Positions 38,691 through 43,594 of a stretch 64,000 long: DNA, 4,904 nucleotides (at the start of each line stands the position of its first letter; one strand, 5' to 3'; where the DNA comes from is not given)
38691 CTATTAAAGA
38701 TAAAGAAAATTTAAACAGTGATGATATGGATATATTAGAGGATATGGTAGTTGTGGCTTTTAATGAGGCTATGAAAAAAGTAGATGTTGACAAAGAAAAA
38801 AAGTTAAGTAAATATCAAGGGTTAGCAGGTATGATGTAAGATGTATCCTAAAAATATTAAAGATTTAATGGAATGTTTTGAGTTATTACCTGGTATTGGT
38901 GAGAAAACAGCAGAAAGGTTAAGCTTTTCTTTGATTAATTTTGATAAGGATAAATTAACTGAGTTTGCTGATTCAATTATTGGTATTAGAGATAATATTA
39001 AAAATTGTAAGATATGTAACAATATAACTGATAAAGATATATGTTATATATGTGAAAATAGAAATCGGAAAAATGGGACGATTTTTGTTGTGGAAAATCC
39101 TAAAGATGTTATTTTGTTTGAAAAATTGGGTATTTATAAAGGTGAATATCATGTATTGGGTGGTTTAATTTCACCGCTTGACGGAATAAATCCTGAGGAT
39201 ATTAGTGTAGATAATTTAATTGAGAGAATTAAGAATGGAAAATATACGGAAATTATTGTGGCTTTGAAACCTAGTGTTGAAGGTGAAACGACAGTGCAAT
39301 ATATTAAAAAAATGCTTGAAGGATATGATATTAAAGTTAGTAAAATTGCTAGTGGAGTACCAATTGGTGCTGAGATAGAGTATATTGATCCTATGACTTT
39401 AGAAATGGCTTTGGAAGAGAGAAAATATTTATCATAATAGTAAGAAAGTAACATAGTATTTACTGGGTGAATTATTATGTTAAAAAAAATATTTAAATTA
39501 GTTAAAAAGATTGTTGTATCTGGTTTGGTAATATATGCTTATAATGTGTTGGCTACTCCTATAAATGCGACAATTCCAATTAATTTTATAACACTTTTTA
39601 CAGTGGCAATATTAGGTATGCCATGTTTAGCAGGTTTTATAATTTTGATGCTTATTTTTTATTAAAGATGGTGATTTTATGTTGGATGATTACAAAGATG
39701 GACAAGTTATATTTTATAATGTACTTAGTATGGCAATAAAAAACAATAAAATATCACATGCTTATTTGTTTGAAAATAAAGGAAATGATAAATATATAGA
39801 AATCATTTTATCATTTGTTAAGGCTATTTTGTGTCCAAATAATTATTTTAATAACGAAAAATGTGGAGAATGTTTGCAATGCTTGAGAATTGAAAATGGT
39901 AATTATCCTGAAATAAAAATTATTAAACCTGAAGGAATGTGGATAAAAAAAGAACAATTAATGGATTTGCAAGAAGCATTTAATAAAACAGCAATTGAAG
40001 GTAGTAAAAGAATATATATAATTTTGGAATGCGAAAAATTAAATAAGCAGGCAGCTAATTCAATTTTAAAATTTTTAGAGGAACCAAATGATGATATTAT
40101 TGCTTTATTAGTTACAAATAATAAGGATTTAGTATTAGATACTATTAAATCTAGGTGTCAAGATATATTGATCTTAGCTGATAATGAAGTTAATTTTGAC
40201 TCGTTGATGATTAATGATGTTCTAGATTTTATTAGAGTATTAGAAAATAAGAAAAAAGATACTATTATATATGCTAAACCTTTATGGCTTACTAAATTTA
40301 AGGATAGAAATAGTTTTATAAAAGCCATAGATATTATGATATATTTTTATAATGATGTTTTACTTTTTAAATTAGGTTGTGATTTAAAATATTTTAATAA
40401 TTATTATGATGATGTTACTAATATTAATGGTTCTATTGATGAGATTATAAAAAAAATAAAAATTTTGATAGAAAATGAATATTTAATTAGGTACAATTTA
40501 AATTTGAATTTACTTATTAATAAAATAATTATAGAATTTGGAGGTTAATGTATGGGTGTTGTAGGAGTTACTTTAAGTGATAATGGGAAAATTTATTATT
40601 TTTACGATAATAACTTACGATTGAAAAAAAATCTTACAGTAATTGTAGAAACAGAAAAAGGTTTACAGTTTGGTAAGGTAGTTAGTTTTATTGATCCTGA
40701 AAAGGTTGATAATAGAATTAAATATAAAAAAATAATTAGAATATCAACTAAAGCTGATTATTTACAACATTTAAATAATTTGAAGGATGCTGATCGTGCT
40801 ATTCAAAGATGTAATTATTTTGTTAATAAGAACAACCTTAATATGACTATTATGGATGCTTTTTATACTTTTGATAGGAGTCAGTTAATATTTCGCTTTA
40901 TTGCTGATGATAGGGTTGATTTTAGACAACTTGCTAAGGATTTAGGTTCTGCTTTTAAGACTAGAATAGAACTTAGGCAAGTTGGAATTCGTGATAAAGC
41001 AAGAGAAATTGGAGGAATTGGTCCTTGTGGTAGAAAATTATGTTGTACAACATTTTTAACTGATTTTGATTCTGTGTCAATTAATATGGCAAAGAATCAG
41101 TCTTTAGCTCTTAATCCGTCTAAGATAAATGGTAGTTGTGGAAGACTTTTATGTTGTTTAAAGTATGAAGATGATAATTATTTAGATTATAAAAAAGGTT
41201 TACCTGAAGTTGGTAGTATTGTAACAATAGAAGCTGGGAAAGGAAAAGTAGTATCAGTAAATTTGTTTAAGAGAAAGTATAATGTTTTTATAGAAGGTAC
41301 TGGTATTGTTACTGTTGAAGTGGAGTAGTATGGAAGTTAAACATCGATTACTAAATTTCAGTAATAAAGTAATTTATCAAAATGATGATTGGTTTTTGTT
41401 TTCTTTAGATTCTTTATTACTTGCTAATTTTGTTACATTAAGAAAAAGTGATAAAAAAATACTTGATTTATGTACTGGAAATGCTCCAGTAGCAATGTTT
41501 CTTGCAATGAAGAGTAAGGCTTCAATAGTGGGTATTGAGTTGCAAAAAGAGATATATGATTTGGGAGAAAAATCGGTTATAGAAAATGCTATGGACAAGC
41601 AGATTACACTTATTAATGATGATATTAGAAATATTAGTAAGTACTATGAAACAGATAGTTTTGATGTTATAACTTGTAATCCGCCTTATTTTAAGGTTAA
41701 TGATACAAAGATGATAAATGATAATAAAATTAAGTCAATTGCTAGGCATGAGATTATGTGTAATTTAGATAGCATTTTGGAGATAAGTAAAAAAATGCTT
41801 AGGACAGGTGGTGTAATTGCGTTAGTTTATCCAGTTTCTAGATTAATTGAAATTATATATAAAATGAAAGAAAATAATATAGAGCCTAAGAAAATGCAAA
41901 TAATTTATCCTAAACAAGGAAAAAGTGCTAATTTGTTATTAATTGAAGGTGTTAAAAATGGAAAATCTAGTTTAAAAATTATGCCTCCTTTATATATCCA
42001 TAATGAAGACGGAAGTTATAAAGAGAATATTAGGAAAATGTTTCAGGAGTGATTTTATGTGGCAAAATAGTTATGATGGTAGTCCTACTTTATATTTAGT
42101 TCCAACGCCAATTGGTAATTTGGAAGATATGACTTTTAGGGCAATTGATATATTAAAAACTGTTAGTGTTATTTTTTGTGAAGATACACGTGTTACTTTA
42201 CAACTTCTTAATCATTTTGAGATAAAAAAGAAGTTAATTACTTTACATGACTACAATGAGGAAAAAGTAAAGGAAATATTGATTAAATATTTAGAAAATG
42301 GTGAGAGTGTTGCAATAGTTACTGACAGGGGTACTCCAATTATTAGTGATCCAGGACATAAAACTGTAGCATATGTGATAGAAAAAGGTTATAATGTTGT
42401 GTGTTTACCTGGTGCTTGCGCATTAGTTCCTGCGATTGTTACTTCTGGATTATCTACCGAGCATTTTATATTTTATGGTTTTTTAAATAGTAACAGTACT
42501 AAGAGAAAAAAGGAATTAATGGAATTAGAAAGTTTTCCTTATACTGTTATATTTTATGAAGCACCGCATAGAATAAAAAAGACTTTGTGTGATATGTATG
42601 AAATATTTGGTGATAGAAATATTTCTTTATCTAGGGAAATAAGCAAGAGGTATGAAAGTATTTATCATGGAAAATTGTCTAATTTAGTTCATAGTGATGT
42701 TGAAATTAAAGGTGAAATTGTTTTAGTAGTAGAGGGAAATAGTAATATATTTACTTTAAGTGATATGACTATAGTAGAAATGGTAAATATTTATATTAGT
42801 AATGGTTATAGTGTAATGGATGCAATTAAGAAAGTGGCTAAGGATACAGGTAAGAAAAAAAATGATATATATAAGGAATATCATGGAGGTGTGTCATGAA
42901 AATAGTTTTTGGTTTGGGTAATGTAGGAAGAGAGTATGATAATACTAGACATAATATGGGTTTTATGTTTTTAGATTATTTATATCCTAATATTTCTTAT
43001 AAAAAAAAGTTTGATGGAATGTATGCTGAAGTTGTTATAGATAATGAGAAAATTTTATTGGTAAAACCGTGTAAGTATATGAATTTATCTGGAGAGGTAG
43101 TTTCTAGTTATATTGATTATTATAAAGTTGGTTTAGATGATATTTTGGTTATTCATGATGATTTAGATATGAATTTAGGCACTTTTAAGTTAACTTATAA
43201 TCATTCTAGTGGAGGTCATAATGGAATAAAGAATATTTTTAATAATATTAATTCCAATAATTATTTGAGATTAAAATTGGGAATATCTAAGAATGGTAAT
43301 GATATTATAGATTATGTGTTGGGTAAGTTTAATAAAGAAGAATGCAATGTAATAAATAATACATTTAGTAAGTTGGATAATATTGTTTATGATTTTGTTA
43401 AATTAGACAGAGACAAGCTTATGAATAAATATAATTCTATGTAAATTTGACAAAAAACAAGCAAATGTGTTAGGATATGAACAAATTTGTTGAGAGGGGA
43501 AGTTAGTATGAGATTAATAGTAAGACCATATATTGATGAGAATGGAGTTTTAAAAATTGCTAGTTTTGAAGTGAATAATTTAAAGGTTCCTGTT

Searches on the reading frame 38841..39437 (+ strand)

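Call 39: search_protein_families(library=pfam, proteins=[window:38841-39437:+], max_evalue=0.00001)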
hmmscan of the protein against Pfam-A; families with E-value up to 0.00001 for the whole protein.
window:38841-39437:+ (198 aa): 5 families
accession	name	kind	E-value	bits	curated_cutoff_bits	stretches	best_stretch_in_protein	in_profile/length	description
PF13662.12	Toprim_4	-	9.9e-23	80.6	25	1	80-170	2-85/85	Toprim domain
PF21176.3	RecR_HhH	-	3.3e-10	40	27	1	6-46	1-41/45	RecR, helix-hairpin-helix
PF21175.2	RecR_C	-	4e-10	39.4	22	1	172-195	1-24/24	RecR, C-terminal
PF01751.28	Toprim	-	9.4e-09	35.8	23.1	1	80-168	1-95/96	Toprim domain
PF02132.21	RecR_ZnF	-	7.3e-07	29.3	22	1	53-73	1-21/21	RecR, Cys4-zinc finger domain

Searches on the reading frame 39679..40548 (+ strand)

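Call 39: search_protein_families(library=pfam, proteins=[window:39679-40548:+], max_evalue=0.00001)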
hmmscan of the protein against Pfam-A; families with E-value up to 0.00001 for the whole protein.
window:39679-40548:+ (289 aa): 1 family
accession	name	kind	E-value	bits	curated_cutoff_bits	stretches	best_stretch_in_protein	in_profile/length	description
PF13177.12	DNA_pol3_delta2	-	3.6e-48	164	27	1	11-165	4-157/161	DNA polymerase III, delta subunit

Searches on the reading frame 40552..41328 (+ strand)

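Call 72: search_protein_families(library=pfam, proteins=[window:40552-41328:+], max_evalue=0.00001)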
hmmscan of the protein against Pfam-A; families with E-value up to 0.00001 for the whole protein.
window:40552-41328:+ (258 aa): 1 family
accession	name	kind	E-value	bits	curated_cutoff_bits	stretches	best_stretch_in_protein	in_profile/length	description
PF04468.17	PSP1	-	7.4e-27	93.9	27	1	59-144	1-86/86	PSP1 C-terminal conserved region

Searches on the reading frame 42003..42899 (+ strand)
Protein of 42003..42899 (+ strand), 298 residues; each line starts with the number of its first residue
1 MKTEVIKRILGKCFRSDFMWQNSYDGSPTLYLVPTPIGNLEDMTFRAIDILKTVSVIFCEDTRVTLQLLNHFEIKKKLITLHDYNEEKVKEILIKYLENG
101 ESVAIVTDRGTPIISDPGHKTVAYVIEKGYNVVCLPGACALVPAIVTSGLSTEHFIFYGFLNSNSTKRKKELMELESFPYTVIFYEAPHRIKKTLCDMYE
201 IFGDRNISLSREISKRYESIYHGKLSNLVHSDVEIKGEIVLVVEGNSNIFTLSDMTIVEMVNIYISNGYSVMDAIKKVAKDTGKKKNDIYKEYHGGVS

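Call 72: search_protein_families(library=pfam, proteins=[window:42003-42899:+], max_evalue=0.00001)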
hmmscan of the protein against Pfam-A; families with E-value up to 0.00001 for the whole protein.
window:42003-42899:+ (298 aa): 1 family
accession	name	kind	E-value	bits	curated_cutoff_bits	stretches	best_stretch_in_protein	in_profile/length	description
PF00590.25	TP_methylase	-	1e-27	97.9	27.8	1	29-228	1-211/212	Tetrapyrrole (Corrin/Porphyrin) Methylases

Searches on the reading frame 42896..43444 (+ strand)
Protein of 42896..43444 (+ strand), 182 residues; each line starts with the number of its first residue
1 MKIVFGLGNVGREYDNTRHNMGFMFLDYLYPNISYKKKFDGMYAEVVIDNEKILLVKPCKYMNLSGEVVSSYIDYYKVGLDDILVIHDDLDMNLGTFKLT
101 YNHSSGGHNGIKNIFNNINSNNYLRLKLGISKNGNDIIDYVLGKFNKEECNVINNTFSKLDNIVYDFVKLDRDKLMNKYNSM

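Call 73: search_protein_families(library=pfam, proteins=[window:42896-43444:+], max_evalue=0.00001)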
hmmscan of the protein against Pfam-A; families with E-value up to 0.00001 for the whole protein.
window:42896-43444:+ (182 aa): 1 family
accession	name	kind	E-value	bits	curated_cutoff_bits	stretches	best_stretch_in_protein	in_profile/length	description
PF01195.25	Pept_tRNA_hydro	-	6.4e-56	189.5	27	1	3-180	1-183/183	Peptidyl-tRNA hydrolase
